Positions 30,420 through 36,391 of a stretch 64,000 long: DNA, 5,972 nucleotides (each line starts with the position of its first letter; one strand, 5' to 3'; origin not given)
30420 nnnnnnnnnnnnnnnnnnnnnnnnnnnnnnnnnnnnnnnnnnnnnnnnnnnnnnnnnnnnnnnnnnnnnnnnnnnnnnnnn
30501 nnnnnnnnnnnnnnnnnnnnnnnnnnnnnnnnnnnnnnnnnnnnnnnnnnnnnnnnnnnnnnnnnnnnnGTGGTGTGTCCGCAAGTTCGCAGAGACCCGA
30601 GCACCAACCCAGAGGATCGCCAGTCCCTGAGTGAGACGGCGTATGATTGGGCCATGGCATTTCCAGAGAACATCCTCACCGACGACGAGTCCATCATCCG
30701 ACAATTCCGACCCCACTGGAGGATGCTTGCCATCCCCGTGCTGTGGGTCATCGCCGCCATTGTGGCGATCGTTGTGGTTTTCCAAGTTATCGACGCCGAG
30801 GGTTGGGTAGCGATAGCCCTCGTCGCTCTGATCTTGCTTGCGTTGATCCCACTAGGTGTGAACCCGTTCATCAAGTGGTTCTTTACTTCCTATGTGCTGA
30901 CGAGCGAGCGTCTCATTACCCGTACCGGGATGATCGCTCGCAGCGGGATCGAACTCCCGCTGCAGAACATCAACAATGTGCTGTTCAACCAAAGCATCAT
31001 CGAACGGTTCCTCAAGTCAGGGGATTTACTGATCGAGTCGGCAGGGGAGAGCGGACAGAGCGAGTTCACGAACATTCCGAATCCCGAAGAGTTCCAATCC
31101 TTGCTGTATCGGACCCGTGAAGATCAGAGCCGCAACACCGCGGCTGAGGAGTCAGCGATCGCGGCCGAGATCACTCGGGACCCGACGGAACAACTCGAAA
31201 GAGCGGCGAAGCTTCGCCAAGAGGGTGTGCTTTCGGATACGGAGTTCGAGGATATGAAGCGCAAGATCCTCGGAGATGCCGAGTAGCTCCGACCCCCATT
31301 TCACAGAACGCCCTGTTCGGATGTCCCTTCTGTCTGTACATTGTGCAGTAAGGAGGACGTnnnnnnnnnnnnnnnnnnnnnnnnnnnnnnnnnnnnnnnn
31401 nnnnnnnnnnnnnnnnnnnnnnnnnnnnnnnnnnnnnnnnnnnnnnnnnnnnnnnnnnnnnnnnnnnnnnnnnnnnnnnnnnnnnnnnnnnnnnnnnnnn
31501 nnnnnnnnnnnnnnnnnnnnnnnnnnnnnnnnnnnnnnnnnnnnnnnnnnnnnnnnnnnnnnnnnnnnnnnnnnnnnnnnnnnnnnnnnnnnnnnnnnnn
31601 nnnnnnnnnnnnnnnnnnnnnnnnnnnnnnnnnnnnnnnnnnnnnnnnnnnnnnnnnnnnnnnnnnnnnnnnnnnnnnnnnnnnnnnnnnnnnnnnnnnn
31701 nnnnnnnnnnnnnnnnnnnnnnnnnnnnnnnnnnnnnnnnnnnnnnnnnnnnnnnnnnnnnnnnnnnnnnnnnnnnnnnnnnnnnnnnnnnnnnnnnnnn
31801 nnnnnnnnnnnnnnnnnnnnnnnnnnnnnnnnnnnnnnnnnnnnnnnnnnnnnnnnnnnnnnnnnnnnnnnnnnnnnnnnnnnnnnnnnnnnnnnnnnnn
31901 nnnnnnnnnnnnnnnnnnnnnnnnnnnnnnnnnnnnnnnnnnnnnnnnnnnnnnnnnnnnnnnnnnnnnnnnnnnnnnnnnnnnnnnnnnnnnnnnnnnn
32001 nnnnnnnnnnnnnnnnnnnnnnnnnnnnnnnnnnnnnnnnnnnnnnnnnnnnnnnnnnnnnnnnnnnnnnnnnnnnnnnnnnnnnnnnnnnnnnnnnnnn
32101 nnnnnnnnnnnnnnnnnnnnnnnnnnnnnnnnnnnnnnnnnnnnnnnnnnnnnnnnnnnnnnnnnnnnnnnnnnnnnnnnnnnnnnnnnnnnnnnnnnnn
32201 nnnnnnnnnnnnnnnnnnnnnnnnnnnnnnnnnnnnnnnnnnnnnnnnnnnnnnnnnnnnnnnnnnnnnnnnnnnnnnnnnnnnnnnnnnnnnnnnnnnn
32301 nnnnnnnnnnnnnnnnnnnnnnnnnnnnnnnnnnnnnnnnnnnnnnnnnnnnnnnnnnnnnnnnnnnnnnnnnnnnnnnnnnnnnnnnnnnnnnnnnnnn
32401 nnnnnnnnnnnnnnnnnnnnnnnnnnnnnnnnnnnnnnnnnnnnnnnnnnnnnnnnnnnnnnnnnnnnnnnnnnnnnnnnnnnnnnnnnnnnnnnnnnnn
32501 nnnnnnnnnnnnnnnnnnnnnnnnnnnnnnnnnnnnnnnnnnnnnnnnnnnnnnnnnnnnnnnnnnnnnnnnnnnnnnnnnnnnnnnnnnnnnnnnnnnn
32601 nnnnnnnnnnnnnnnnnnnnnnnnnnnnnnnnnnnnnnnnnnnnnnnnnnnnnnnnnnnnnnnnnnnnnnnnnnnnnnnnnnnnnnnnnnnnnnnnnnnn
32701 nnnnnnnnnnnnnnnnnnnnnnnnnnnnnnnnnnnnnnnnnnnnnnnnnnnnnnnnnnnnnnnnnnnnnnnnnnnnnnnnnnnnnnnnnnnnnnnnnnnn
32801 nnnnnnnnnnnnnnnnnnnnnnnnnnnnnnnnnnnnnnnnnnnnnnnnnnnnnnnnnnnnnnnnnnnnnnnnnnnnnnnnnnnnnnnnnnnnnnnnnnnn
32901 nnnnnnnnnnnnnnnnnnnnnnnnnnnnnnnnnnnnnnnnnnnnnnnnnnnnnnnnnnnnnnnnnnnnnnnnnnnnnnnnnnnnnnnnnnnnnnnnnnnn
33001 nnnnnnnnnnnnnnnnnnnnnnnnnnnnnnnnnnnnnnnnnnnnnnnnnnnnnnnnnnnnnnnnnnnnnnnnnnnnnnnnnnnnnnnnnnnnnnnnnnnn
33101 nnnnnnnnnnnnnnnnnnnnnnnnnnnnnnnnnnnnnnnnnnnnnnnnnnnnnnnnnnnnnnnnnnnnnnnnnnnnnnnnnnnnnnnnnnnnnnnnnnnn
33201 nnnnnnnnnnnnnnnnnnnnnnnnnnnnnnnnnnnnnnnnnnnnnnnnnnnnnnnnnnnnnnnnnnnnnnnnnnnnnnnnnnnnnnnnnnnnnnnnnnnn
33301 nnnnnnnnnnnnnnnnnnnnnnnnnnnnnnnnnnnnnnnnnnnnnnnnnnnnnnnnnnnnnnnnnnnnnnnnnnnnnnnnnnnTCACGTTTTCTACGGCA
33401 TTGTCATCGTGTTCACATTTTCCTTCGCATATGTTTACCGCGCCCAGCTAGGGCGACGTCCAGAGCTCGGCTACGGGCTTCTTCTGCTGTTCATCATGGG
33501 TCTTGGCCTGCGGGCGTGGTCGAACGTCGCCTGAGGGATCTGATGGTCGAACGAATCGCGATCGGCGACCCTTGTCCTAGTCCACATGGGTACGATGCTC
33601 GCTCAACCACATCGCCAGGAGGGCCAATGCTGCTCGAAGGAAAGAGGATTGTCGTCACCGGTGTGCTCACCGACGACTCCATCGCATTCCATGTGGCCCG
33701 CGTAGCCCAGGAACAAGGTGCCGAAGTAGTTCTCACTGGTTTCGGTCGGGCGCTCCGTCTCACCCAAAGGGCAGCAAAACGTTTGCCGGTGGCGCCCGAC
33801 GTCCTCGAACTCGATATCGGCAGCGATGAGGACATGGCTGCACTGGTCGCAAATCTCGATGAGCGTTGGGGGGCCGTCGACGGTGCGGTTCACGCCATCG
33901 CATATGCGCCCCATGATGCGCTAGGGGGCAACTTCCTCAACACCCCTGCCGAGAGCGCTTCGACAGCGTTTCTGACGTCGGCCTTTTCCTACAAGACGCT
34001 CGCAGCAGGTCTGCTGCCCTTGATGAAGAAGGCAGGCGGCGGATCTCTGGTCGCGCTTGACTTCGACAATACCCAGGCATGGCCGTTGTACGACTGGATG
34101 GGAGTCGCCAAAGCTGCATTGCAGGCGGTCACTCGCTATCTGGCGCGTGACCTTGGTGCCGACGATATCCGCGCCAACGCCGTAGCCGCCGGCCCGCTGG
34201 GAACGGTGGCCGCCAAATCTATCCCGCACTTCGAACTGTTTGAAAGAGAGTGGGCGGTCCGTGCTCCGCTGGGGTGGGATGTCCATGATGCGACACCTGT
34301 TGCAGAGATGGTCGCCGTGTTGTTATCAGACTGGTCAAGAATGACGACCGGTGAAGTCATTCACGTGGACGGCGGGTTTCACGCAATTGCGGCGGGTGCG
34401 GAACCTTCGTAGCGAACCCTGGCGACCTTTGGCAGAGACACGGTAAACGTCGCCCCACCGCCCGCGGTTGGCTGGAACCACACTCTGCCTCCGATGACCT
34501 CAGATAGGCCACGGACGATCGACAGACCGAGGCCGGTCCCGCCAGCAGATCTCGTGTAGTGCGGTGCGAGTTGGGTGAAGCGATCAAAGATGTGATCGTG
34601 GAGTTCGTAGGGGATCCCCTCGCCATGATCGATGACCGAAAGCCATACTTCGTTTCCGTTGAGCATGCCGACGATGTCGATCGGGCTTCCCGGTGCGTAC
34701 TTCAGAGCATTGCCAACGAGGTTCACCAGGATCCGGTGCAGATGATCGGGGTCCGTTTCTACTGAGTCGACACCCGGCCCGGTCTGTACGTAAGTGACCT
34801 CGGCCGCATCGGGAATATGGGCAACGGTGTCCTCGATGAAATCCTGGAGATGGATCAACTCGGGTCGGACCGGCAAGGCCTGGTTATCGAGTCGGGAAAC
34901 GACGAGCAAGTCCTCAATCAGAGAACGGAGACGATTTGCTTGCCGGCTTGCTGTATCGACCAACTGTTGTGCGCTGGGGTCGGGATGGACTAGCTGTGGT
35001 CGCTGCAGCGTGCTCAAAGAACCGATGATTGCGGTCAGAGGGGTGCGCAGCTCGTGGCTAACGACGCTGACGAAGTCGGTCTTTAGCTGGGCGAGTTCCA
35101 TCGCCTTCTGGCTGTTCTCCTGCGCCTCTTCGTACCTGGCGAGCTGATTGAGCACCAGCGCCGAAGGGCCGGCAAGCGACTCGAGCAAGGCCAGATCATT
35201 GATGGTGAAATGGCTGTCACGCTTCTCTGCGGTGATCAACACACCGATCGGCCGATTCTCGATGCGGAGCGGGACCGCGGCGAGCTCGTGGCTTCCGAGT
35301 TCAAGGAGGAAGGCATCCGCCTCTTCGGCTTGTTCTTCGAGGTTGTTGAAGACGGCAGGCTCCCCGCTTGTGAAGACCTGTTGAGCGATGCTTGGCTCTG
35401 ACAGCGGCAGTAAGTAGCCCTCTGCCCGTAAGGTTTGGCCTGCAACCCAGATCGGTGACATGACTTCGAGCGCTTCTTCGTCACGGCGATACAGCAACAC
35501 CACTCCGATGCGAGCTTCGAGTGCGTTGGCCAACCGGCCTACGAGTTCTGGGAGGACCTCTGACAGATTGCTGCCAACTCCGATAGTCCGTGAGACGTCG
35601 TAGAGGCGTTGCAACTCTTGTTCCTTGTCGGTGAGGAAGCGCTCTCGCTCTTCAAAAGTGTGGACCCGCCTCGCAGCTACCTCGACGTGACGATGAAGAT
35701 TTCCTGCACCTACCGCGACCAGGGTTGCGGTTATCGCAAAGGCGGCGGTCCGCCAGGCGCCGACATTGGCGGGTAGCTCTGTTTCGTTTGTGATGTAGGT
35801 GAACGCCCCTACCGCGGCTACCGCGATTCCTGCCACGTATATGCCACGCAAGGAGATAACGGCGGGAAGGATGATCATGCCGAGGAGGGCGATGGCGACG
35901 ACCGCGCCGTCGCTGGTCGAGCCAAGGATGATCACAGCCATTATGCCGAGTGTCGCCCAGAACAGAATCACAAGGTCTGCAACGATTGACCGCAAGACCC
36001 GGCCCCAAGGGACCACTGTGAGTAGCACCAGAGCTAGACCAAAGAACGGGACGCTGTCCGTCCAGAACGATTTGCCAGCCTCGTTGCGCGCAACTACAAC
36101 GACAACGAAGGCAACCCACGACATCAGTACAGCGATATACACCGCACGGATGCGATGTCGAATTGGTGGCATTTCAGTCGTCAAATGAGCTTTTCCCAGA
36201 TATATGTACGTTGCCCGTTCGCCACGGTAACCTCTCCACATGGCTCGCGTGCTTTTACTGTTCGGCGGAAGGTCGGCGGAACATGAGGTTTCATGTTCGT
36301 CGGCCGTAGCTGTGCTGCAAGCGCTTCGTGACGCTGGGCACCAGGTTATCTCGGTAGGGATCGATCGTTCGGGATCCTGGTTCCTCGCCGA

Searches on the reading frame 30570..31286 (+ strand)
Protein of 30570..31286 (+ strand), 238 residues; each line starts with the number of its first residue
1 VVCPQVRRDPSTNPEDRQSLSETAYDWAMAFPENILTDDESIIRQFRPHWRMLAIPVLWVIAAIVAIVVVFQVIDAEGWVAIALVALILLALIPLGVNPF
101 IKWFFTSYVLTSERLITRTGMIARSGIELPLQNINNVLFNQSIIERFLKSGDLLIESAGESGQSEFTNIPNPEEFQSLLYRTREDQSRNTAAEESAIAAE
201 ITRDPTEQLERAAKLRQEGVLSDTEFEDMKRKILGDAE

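Call 3: search_protein_families(library=pfam, proteins=[window:30570-31286:+], max_evalue=0.1)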
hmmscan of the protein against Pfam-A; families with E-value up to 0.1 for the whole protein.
window:30570-31286:+ (238 aa): 3 families
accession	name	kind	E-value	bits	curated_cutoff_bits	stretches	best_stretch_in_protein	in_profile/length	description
PF03703.20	bPH_2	-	4.1e-17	62.6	22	1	103-177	1-76/78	Bacterial PH domain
PF09851.14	SHOCT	-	1.2e-05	25.3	27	1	207-234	1-28/28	Short C-terminal domain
PF14264.12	Glucos_trans_II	-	0.0033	17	30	1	21-97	208-290/317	Glucosyl transferase GtrII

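Call 4: search_protein_families(library=ncbifam, proteins=[window:30570-31286:+], max_evalue=0.1)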
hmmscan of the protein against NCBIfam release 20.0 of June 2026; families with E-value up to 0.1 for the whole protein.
window:30570-31286:+ (238 aa): 1 family
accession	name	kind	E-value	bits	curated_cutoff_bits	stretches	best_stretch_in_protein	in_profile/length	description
NF040894.1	puhB_PGC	equivalog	4.6e-07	29.8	110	1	32-140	13-131/176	photosynthetic complex putative assembly protein PuhB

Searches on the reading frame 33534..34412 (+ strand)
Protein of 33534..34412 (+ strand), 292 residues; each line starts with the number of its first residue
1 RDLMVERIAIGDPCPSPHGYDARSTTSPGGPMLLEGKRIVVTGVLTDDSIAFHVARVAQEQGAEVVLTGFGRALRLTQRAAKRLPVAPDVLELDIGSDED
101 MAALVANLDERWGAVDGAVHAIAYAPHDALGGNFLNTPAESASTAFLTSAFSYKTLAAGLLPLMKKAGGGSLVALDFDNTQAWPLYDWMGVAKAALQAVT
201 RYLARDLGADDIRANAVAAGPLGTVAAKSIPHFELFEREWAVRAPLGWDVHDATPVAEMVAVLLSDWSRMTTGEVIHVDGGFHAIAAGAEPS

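Call 67: search_protein_families(library=pfam, proteins=[window:33534-34412:+], max_evalue=0.00001)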
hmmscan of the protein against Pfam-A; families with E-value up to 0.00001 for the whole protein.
window:33534-34412:+ (292 aa): 2 families
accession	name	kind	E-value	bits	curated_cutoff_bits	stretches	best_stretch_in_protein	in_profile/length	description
PF13561.12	adh_short_C2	-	8.9e-67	225.5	27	1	43-283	1-236/236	Enoyl-(Acyl carrier protein) reductase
PF00106.31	adh_short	-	3.5e-15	56.4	26.6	1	37-231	1-191/195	short chain dehydrogenase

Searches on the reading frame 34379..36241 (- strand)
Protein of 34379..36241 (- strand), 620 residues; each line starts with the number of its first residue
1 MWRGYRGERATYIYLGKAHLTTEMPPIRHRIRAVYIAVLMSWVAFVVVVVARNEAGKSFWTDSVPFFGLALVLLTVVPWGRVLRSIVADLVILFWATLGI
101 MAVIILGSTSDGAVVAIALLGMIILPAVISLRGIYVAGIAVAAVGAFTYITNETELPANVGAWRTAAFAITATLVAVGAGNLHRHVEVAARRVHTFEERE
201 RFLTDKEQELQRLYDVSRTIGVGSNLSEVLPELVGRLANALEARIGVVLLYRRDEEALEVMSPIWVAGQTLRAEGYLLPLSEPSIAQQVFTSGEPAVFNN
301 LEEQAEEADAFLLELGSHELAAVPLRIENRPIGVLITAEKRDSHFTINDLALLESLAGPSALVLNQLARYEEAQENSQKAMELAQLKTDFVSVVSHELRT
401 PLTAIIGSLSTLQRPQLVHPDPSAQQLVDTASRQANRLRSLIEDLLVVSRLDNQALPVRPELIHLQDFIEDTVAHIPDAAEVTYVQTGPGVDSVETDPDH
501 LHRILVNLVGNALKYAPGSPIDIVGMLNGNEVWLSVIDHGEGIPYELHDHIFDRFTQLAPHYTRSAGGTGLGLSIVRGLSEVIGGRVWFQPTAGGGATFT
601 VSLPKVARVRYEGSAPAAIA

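Call 67: search_protein_families(library=pfam, proteins=[window:34379-36241:-], max_evalue=0.00001)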
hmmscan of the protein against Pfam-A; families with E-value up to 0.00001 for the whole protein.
window:34379-36241:- (620 aa): 5 families
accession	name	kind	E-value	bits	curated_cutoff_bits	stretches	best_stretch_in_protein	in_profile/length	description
PF02518.31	HATPase_c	-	2.3e-29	102.5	26.4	1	496-605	1-109/111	Histidine kinase-, DNA gyrase B-, and HSP90-like ATPase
PF00512.31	HisKA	-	1.2e-19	70.5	26.9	1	387-453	2-65/66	His Kinase A (phospho-acceptor) domain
PF13185.12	GAF_2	-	2.8e-15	57.2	28.6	1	225-364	3-135/136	GAF domain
PF01590.32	GAF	-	9.7e-12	46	22.4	1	225-357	1-126/133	GAF domain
PF13492.12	GAF_3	-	1.7e-09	38.6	27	1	226-358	2-121/129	GAF domain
